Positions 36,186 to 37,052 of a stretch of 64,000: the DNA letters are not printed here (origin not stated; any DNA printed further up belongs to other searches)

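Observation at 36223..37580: Two-gene insertion splitting the conserved rlmH-rsfS pair: a 13-Cys protein and a small P-loop kinase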

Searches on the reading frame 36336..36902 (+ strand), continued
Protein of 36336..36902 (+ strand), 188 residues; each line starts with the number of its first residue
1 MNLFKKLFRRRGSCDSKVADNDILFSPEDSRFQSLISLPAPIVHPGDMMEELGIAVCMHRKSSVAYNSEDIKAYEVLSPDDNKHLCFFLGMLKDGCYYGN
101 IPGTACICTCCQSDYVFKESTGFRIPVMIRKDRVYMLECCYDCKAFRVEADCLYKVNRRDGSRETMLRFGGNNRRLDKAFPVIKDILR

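Call 91: search_protein_families(library=padloc, alignment_id=A8, max_evalue=0.01)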
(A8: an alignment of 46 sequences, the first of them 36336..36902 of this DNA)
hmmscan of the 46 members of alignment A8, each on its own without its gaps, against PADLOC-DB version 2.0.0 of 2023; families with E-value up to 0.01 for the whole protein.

A. member 1, window:36336-36902:+ (188 aa): 0 families

B. families by the number of members that match (of 46 scanned): 2 families
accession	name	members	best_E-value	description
PDLC02165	Avs2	1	0.0066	-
PDLC04230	HEC-02B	1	0.0094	-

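Call 92: search_solved_structures(query=A8, max_evalue=1)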
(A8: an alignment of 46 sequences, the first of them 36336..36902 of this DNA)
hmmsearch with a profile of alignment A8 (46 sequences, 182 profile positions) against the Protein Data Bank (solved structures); distinct sequences matched with E-value up to 1: 0.
